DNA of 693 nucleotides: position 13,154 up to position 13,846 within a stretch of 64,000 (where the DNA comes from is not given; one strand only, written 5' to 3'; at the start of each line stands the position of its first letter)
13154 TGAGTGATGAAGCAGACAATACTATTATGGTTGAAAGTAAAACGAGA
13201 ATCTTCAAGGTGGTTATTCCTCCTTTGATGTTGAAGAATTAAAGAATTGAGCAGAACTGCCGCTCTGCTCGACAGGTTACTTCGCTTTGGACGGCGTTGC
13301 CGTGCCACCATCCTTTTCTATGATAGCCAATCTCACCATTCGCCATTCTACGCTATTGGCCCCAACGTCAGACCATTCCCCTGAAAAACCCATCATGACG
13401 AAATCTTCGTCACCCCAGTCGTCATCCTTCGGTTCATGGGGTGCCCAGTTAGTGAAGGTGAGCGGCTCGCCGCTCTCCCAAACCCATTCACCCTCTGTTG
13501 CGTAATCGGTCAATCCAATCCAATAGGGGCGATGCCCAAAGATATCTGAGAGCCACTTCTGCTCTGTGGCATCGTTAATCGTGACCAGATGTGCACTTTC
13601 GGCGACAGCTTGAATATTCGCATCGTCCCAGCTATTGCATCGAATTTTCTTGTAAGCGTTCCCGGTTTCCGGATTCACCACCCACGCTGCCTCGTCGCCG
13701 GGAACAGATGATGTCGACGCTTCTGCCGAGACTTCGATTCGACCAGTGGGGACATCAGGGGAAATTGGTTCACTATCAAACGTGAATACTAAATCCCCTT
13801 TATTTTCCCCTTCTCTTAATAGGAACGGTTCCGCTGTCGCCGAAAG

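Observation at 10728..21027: Paired modules of secreted 14-blade WD40 proteins and C-type-lectin-like proteins next to a TonB-dependent receptor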

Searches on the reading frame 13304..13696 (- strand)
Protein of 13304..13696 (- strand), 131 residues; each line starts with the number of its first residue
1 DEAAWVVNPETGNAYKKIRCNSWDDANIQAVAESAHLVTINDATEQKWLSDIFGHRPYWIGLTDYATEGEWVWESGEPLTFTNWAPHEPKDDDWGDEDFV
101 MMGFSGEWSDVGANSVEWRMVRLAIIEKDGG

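Call 27: search_solved_structures(query=window:13304-13696:-, max_evalue=0.01, show_alignments=3)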
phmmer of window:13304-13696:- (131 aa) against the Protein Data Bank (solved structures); distinct sequences matched with E-value up to 0.01: 159 (the best 60 are shown).
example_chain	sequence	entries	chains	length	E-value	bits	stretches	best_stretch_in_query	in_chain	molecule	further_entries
7jpt_A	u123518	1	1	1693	1.3e-31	112.7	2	4-110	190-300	Lymphocyte antigen 75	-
7jpu_A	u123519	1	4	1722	1.5e-31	112.4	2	4-110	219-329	Lymphocyte antigen 75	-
9wyt_J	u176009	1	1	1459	8.1e-27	97.1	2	5-92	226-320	yolk sac IgY receptor precursor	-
7qsr_A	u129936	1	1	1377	6.7e-25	90.9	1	18-87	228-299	Secretory phospholipase A2 receptor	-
5xts_A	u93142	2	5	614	1.5e-24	89.7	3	24-117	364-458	Macrophage mannose receptor 1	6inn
8k8h_A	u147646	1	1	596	9.2e-17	64.5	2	4-110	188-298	Lymphocyte antigen 75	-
8hbc_A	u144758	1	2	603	9.6e-17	64.4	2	4-110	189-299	Lymphocyte antigen 75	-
5xtw_A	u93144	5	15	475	7.1e-16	61.6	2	24-117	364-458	Macrophage mannose receptor 1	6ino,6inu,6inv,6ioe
5e4k_A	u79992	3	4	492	1.6e-15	60.4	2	9-114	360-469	C-type mannose receptor 2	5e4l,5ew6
5ao6_A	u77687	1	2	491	1.6e-15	60.4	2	9-114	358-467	C-TYPE MANNOSE RECEPTOR 2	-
5ao5_A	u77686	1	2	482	1.7e-15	60.3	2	9-114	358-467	C-TYPE MANNOSE RECEPTOR 2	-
6pwr_A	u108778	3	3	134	3e-15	59.6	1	22-115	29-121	Fc fragment of IgE receptor II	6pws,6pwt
2ox9_A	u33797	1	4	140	4.3e-15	59.1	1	18-115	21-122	Collectin placenta 1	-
6y0m_A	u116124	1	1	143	4.6e-15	58.9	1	23-113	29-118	Low affinity immunoglobulin epsilon Fc receptor membrane-bound form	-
6y0l_A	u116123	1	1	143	4.8e-15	58.9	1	23-113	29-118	Low affinity immunoglobulin epsilon Fc receptor membrane-bound form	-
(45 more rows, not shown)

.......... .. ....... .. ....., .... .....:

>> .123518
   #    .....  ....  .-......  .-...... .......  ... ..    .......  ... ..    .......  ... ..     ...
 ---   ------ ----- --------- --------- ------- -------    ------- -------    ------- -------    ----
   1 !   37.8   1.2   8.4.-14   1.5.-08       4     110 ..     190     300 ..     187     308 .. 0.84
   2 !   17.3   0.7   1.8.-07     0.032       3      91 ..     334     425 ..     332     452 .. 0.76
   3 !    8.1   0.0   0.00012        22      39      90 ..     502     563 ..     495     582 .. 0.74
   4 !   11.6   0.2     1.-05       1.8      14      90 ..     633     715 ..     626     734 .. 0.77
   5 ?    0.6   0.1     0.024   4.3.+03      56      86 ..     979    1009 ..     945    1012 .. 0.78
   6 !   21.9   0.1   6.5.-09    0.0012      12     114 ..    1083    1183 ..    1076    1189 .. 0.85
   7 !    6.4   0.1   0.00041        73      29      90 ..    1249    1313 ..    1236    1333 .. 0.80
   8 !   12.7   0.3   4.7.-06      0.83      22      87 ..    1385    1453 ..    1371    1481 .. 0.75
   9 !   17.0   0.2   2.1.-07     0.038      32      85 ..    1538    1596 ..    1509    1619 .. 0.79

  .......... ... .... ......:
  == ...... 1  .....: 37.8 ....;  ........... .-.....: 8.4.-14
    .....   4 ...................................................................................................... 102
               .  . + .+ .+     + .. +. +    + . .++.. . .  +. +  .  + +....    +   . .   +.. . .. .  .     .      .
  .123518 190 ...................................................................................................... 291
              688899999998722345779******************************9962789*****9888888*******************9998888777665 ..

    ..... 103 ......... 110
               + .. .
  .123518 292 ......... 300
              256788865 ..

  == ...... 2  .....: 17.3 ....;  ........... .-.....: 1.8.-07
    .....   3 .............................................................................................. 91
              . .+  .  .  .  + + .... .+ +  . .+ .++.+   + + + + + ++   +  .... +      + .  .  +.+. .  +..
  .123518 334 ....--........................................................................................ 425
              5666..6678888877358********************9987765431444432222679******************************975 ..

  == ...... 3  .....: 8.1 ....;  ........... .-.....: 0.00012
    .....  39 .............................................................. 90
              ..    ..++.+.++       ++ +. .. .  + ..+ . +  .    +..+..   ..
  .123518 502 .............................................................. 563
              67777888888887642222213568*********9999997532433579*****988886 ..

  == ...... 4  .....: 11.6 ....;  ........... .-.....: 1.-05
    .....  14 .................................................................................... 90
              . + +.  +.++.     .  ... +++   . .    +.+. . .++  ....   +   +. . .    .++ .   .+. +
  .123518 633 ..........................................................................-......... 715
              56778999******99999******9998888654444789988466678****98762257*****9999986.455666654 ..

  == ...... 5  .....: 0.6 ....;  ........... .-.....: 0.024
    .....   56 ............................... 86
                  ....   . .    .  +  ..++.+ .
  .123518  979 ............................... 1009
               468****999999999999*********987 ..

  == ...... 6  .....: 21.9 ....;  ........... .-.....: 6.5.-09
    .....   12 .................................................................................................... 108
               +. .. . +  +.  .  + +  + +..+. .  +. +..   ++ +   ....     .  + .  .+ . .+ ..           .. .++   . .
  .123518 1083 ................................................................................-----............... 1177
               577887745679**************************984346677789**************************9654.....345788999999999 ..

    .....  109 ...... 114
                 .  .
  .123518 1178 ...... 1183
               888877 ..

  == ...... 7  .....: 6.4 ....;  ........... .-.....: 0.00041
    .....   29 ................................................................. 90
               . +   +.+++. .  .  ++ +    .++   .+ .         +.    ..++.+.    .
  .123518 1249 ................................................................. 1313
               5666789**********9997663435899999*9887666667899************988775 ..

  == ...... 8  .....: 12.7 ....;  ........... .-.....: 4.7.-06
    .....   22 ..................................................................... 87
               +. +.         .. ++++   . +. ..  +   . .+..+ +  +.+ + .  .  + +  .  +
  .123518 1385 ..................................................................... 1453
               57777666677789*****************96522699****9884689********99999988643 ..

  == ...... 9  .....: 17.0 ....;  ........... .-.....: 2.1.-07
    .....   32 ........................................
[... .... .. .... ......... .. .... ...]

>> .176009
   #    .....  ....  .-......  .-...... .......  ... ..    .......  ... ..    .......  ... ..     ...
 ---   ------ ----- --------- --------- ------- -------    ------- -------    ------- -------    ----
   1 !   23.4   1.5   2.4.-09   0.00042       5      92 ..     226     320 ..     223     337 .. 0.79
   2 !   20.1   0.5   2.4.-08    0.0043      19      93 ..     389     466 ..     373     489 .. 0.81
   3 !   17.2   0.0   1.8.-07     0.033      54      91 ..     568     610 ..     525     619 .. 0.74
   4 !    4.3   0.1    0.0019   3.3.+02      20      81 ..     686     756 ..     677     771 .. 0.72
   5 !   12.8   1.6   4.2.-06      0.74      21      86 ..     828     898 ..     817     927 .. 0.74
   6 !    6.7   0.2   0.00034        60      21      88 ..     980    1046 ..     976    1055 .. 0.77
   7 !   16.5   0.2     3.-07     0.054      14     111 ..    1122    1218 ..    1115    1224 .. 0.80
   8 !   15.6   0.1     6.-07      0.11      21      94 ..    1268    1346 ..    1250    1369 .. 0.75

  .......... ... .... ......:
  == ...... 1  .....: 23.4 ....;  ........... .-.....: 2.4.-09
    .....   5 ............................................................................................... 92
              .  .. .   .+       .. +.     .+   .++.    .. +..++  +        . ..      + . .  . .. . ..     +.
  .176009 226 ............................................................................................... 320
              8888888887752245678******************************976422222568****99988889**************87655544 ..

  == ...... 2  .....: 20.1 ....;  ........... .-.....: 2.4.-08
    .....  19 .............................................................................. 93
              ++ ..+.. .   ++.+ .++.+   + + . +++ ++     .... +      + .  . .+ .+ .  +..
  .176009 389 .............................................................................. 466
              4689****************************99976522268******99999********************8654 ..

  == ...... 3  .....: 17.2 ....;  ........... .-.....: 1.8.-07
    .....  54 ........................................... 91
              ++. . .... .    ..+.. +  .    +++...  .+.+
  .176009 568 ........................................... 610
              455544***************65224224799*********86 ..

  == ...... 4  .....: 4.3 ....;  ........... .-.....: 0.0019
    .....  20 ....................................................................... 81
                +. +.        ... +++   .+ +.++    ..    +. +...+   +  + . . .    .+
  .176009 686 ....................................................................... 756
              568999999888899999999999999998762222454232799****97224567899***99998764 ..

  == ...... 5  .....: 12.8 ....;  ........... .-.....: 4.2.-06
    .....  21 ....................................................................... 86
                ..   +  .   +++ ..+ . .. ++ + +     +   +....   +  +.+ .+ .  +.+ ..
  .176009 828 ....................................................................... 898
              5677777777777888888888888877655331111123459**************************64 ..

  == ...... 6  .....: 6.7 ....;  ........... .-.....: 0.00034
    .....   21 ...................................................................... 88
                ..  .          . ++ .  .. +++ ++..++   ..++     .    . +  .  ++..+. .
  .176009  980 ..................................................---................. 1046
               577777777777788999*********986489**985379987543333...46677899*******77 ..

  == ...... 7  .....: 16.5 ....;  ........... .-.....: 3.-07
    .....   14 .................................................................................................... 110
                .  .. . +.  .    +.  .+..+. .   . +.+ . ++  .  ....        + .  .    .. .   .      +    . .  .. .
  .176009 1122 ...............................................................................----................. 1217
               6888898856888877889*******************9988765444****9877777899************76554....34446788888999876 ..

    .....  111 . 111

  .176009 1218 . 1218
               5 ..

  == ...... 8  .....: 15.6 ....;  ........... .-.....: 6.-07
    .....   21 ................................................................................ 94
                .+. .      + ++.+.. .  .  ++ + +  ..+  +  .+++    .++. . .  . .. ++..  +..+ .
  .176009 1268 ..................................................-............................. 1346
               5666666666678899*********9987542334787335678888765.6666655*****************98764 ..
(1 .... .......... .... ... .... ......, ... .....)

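Call 29: search_protein_representatives(protein=window:13304-13696:-)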
Query: 131 residues. Proteins with E-value up to 0.001 (for the whole library): 18533; up to 1e-10: 4343; up to 1e-30: 361. The best 150 are listed.
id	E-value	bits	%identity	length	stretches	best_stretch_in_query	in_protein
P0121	1.1e-144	492.5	38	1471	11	4-114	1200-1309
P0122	8.8e-111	382.6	33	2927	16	20-116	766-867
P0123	2.2e-109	378.0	34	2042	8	3-115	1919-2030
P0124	9.1e-97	337.1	34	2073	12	21-109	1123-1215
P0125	4.2e-94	328.5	33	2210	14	33-112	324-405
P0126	4.1e-89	312.2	44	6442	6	6-110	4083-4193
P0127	1.1e-88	310.9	38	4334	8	20-112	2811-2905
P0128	1.5e-88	310.5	31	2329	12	14-115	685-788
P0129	2.2e-86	303.4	32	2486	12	4-113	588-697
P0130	1.1e-84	297.9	32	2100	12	23-114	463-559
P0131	1.4e-84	297.6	31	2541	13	17-113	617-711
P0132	5.3e-83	292.4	35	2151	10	25-91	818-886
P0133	6.5e-82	288.9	44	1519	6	20-115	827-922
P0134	6.9e-82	288.8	43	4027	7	22-115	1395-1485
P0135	1.7e-79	281.0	34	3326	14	14-117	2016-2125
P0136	5.2e-79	279.5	50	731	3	3-112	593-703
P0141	4.1e-76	270.1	45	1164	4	12-110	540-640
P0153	1.1e-66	239.5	46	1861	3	4-114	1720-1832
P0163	2.3e-62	225.5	46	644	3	11-115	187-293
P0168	1.2e-60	219.9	49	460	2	4-128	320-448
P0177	1.8e-58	212.8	47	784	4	6-102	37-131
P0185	2.7e-56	205.8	48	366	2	4-129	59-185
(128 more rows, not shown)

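Call 30: find_homologous_proteins(query=window:13304-13696:-, max_evalue=0.00001)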
Query window:13304-13696:- (131 aa): 6 proteins with E <= 0.00001 among 7 candidates.
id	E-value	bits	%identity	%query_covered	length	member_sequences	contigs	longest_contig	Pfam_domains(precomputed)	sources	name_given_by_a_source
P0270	1.3e-56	208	70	95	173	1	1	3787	PF00059.28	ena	-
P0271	8.5e-52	193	67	98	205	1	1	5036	PF00059.28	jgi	jgi:hypothetical protein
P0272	1.4e-51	192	71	91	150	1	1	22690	PF00059.28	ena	-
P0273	8.8e-51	190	68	95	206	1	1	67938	PF00059.28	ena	-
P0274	1.1e-37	147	55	98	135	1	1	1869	PF00059.28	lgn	-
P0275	9.4e-35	138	52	96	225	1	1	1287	PF00059.28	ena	-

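Call 56: predict_structure(alignment_id=A3)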
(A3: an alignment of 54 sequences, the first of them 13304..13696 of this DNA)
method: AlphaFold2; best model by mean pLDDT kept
length: 131 residues; sequences in the alignment: 54
mean_pLDDT: 86.8   pTM: 0.83
mean pLDDT of the five models: 86.8, 75.5, 72.3, 72.3, 69.0
residues with pLDDT >= 90: 85; 70-90: 31; 50-70: 12; < 50: 3
segments of 3 or more residues with pLDDT < 50: none
pLDDT, mean of each block of 10 residues (from residue 1): 84 94 94 95 94 93 87 92 77 63 90 79 91 49
secondary structure, 60 per line:
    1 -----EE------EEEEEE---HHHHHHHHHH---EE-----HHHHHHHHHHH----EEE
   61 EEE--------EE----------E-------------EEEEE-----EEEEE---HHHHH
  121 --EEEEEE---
elements in order: E14-19 H23-32 H43-53 E58-63 E98-102 E108-112 H116-120 E123-128

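Call 58: fold_search(model_id=the predicted structure, library=pdb)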
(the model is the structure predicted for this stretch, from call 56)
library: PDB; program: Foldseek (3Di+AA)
matches with E <= 10: 691; with E <= 0.001: 448
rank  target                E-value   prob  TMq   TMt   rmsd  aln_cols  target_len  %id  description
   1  6pwr_A                6.1e-10  1.00  0.82  0.83   2.7       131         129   30  Crystal structure of the cow C-type carbohydrate-recognition domain of CD23 in the presence of GlcNAc-beta1-2-Man (released 2019-09-11)
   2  4gj0_A                3.6e-09  1.00  0.80  0.77   4.7       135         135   26  Crystal structure of CD23 lectin domain mutant S252A (released 2013-06-26)
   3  2ox9_B                4.1e-09  1.00  0.78  0.80   2.6       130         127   29  Mouse Scavenger Receptor C-type Lectin carbohydrate-recognition domain. (released 2007-04-03)
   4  6y0m                  4.1e-09  1.00  0.78  0.76   4.3       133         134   27  Crystal structure of human CD23 lectin domain N225D, K229E, S252N, T251N mutant (released 2021-06-16)
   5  4j6k_C                4.3e-09  1.00  0.84  0.87   2.5       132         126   26  Crystal structure of calcium2+-free wild-type CD23 lectin domain (crystal form B) (released 2013-08-28)
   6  2h2r_B                5.5e-09  1.00  0.79  0.77   3.8       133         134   26  Crystal structure of the human CD23 Lectin domain, apo form (released 2006-06-20)
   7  4g96_D                6.2e-09  1.00  0.78  0.78   4.3       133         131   26  Crystal structure of calcium2+-free wild-type CD23 lectin domain (released 2013-06-26)
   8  4gjx_C                6.2e-09  1.00  0.78  0.76   4.3       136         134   25  Crystal structure of CD23 lectin domain mutant D258A (released 2013-06-26)
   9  4gi0_A                7.4e-09  1.00  0.77  0.75   4.7       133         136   26  Crystal structure of CD23 lectin domain mutant E249A (released 2013-06-26)
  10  4j6l_C                7.8e-09  1.00  0.78  0.78   4.2       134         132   25  Crystal structure of calcium2+-free wild-type CD23 lectin domain (crystal form C) (released 2013-08-28)
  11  2h2r_A                8.3e-09  1.00  0.78  0.76   3.9       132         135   26  Crystal structure of the human CD23 Lectin domain, apo form (released 2006-06-20)
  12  4g96_C                8.8e-09  1.00  0.82  0.81   2.6       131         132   27  Crystal structure of calcium2+-free wild-type CD23 lectin domain (released 2013-06-26)
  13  8ts0_A                9.3e-09  1.00  0.76  0.77   2.5       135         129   26  Crystal Structure of human ASGR1 CRD (Carbohydrate Recognition Domain) bound to 8M24 Fab (released 2024-06-19)
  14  4gjx_A                9.3e-09  1.00  0.79  0.77   4.2       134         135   25  Crystal structure of CD23 lectin domain mutant D258A (released 2013-06-26)
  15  2ox9_C                9.3e-09  1.00  0.74  0.74   2.9       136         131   29  Mouse Scavenger Receptor C-type Lectin carbohydrate-recognition domain. (released 2007-04-03)
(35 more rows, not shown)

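Call 64: list_cluster_members(proteins=[P0121, P0126, P0133, P0136, P0141, P0153, P0163, P0168, P0177, P0185])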
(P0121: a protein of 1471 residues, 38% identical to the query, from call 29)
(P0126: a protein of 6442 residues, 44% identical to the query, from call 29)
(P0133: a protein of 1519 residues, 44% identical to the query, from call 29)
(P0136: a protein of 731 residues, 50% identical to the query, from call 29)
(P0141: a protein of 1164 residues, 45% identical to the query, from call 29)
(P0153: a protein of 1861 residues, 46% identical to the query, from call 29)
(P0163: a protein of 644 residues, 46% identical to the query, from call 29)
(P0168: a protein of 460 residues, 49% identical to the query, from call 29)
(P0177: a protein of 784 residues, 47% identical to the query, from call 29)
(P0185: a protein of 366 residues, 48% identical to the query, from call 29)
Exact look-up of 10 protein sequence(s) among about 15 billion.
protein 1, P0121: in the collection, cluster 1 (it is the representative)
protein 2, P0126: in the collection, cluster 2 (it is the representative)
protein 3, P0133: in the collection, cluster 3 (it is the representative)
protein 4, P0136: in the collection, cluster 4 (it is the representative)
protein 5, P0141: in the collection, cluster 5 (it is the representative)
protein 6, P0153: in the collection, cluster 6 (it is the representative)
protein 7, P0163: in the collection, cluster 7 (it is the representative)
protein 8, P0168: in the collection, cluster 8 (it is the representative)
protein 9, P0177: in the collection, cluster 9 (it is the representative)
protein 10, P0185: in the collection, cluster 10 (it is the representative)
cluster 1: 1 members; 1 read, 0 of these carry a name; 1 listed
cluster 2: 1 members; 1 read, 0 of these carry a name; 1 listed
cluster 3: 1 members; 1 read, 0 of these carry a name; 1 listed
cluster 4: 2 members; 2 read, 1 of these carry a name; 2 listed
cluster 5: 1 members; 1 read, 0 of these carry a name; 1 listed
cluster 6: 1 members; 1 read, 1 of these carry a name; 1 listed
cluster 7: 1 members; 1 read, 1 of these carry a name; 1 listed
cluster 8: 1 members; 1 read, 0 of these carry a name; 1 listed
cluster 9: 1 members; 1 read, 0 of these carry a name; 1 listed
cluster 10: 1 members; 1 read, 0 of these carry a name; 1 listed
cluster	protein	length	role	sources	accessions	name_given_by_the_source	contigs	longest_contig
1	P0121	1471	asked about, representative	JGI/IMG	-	-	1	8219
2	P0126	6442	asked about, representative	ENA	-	-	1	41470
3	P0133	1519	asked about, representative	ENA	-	-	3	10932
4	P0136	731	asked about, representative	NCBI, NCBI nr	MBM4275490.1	MAG: hypothetical protein FJ134_13675 [Deltaproteobacteria bacterium] | hypothetical protein [Deltaproteobacteria bacterium]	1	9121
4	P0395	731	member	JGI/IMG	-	-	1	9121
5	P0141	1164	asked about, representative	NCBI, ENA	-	-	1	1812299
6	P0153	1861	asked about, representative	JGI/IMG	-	hypothetical protein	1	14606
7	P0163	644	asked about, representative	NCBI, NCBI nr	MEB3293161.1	MAG: DUF4347 domain-containing protein, partial [Synechococcales bacterium] | DUF4347 domain-containing protein [Synechococcales bacterium]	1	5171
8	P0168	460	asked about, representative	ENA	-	-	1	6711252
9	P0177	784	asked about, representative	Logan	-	-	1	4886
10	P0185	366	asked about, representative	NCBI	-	-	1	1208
